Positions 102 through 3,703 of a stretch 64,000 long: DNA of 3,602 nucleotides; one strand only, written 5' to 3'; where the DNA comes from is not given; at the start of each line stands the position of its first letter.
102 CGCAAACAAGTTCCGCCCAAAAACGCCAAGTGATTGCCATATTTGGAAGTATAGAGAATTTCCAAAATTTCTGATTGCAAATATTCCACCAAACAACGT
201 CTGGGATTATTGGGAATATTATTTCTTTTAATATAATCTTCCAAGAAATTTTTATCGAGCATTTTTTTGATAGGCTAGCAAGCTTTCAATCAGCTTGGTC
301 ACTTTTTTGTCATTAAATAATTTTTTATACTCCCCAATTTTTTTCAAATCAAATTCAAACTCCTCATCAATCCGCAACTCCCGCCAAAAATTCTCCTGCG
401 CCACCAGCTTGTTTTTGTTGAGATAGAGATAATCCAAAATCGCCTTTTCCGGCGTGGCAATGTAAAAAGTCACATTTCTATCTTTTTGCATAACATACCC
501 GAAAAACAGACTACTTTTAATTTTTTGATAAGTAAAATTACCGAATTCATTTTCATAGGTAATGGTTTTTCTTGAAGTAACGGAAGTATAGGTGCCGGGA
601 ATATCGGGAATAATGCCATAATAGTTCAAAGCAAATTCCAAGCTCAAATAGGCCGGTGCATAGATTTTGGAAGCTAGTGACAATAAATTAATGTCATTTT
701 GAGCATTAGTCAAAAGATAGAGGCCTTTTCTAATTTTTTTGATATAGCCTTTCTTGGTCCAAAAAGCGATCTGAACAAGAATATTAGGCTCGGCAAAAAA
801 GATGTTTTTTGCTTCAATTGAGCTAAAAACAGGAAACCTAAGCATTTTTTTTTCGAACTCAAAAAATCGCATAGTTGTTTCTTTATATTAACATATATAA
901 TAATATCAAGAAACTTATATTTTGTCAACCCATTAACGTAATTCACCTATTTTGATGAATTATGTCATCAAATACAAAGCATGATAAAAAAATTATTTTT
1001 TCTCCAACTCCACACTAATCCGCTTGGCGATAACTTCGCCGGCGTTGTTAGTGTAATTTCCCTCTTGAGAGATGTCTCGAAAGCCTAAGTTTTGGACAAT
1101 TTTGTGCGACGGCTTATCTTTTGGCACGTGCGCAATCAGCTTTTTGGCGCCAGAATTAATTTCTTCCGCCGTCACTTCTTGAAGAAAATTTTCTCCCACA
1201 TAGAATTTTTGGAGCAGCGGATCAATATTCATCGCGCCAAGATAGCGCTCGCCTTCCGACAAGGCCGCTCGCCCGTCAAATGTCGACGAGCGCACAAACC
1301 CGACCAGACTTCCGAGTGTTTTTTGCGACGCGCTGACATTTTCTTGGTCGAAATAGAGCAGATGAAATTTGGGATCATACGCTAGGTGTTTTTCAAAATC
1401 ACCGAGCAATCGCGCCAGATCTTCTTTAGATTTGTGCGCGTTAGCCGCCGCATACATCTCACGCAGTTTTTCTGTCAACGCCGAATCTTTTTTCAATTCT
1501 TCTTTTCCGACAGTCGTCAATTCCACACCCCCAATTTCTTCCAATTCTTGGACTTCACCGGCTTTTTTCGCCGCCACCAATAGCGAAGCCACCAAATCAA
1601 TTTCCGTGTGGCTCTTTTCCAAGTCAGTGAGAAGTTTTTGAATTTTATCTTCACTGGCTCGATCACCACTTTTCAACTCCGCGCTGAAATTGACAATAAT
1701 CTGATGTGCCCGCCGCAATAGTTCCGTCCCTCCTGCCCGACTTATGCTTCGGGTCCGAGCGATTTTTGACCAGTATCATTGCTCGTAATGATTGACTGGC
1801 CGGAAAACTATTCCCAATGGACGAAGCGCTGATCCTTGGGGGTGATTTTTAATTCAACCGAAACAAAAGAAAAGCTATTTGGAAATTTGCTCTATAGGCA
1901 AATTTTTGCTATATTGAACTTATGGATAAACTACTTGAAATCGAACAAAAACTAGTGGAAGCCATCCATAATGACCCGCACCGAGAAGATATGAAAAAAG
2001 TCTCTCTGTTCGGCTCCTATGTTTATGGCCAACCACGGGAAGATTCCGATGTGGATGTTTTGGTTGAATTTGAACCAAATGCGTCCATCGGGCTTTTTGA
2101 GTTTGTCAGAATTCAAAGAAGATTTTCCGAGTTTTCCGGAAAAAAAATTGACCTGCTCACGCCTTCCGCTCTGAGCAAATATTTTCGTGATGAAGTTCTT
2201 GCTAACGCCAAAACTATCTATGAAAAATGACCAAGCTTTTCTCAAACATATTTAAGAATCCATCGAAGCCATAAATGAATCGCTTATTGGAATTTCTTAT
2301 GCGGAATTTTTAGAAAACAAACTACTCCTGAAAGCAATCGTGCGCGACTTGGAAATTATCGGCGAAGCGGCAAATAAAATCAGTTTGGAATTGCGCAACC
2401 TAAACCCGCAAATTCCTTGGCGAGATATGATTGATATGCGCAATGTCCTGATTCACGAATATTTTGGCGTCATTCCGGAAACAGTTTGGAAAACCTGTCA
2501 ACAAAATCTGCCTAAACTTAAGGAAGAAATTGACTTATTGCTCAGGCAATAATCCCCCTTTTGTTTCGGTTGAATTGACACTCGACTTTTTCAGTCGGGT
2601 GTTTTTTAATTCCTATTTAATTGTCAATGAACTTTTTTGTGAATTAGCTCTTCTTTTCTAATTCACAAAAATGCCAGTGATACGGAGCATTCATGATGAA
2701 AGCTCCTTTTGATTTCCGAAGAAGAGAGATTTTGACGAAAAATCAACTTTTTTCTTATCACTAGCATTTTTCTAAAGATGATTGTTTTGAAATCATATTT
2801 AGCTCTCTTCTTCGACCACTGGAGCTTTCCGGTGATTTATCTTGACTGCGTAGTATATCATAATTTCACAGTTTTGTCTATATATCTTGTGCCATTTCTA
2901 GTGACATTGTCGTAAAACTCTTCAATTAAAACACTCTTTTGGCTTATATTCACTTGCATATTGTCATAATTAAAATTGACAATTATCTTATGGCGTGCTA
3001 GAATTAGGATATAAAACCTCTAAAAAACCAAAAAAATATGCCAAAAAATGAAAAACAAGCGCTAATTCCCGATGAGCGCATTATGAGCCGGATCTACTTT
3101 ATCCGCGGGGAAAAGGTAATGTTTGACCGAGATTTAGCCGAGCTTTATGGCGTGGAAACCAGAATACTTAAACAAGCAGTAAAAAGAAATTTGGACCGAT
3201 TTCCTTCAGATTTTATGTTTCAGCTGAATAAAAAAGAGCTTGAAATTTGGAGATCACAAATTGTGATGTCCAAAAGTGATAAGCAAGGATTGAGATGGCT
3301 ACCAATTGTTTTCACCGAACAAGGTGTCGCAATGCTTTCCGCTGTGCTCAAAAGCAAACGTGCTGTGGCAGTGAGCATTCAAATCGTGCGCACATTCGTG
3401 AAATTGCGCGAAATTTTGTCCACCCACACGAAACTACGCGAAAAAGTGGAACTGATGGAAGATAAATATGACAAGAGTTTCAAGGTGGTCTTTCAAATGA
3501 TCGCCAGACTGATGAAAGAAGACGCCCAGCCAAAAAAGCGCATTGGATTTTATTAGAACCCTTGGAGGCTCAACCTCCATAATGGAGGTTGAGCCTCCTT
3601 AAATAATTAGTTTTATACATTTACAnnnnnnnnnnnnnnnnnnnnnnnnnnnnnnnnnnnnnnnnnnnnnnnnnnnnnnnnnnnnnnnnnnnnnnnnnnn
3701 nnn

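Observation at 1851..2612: MNT/HepT toxin-antitoxin cassette bracketed by 19-bp perfect inverted repeats, with HepT disrupted by a single nonsense codon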

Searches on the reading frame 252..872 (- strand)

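Call 6: search_protein_families(library=pfam, proteins=[window:252-872:-], max_evalue=0.01)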
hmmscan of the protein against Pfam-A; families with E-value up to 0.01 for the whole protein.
window:252-872:- (206 aa): 0 families

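Call 55: search_protein_families(library=pfam, alignment_id=A6, max_evalue=0.00001)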
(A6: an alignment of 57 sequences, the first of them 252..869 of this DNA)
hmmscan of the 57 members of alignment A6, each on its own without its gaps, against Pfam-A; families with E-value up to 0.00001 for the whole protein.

A. member 1, window:252-869:- (205 aa): 0 families

B. families by the number of members that match (of 57 scanned): 78 families (the first 25 are shown)
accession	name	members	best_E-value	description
PF08443.16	RimK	3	4.5e-27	RimK-like ATP-grasp domain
PF14397.11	ATPgrasp_ST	2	7.2e-68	Sugar-transfer associated ATP-grasp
PF00535.33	Glycos_transf_2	2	4e-23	Glycosyl transferase family 2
PF04932.20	Wzy_C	2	1.2e-21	O-Antigen ligase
PF13641.12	Glyco_tranf_2_3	2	2.3e-18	Glycosyltransferase like family 2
PF14398.11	ATPgrasp_YheCD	2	4.3e-13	YheC/D like ATP-grasp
PF01978.25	TrmB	2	6.2e-13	Sugar-specific transcriptional regulator TrmB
PF02955.21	GSH-S_ATP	2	3.4e-11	Prokaryotic glutathione synthetase, ATP-grasp domain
PF02655.19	ATP-grasp_3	2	2.1e-09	ATP-grasp domain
PF00437.27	T2SSE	1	5.5e-227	Type II/IV secretion system protein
PF04551.19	GcpE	1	1.5e-153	GcpE protein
PF05496.18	RuvB_N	1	4e-78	Holliday junction DNA helicase RuvB P-loop domain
PF00308.24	Bac_DnaA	1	4.7e-70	Bacterial DnaA ATPAse domain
PF00912.28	Transgly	1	7.3e-58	Transglycosylase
PF02096.25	60KD_IMP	1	2.5e-52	60Kd inner membrane protein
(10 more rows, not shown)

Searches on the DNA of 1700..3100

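Call 66: search_rna_families(source=window, start=1700, end=3100, threshold=evalue, max_evalue=1)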
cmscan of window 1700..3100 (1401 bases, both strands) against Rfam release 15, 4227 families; matches with E-value up to 1: 4.
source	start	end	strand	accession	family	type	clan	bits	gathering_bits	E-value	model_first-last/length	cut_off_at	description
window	2623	2681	-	RF00650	mir-153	Gene; miRNA;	-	32.4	54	0.00088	1-73/73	no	mir-153 microRNA precursor family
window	2152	2249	+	RF01644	ceN59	Gene; snRNA; snoRNA; HACA-box;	-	24.2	50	0.27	1-137/137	no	Caenorhabditis snoRNA ceN59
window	2623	2681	+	RF00650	mir-153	Gene; miRNA;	-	21.6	54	0.46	1-73/73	no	mir-153 microRNA precursor family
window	2754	2805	-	RF01905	HOTAIR_2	Gene; lncRNA;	-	15.4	60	0.87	1-69/69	no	HOTAIR conserved region 2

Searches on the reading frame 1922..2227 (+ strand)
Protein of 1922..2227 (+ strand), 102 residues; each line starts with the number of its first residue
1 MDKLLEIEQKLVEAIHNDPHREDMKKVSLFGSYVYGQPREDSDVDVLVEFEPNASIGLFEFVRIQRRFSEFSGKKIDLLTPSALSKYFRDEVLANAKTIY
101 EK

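Call 6: search_protein_families(library=pfam, proteins=[window:1922-2227:+], max_evalue=0.01)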
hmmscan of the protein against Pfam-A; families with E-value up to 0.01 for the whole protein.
window:1922-2227:+ (102 aa): 3 families
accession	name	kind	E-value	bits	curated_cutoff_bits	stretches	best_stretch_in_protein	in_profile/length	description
PF18765.7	Polbeta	-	2.4e-12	47.3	26.9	1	21-102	10-90/93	Polymerase beta, Nucleotidyltransferase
PF01909.29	NTP_transf_2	-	5.6e-12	46.3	21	1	24-95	14-89/93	Nucleotidyltransferase domain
PF22600.2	MTPAP-like_central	-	0.0018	18.8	27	1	24-61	39-71/139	Poly(A) RNA polymerase, mitochondrial-like, central palm domain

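Call 8: find_encoding_contigs(protein=window:1922-2227:+, flank=5000, max_places=10)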
Protein window:1922-2227:+ (102 aa): 1 contig read that carries it; 1 place shown.
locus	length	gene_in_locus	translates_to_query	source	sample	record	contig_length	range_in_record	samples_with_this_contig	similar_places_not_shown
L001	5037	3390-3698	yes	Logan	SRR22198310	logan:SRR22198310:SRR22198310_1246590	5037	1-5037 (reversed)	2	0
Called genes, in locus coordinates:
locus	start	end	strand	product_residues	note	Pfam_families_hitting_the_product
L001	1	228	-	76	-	?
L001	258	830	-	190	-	PF01330:RuvA_N, PF00633:HHH (faint), PF14520:HHH_5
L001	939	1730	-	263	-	PF08843:AbiEii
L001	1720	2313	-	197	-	-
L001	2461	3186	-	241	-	-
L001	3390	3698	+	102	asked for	PF01909:NTP_transf_2, PF18765:Polbeta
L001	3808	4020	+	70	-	PF01934:HepT-like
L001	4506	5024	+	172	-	PF10543:ORF6N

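Call 41: search_solved_structures(query=window:1922-2227:+, show_alignments=1)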
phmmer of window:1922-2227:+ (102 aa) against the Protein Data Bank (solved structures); distinct sequences matched with E-value up to 0.001: 1.
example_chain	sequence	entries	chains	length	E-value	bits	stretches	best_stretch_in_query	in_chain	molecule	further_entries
1wot_A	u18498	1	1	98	1.3e-07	35.2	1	19-96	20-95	PUTATIVE MINIMAL NUCLEOTIDYLTRANSFERASE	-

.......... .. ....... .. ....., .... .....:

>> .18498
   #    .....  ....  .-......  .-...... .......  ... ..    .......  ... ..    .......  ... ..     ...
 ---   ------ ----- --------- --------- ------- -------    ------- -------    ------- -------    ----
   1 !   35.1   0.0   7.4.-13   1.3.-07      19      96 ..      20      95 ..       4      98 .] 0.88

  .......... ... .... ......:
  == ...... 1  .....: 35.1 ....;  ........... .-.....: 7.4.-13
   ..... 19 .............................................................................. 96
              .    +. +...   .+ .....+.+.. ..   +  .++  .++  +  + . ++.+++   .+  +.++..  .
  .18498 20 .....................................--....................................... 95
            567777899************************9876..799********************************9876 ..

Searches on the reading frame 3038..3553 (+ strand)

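Call 6: search_protein_families(library=pfam, proteins=[window:3038-3553:+], max_evalue=0.01)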
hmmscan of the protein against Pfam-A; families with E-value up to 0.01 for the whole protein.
window:3038-3553:+ (172 aa): 1 family
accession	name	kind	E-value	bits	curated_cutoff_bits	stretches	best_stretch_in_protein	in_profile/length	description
PF10543.14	ORF6N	-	1.6e-33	115.3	27.8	1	18-103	2-86/86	ORF6N domain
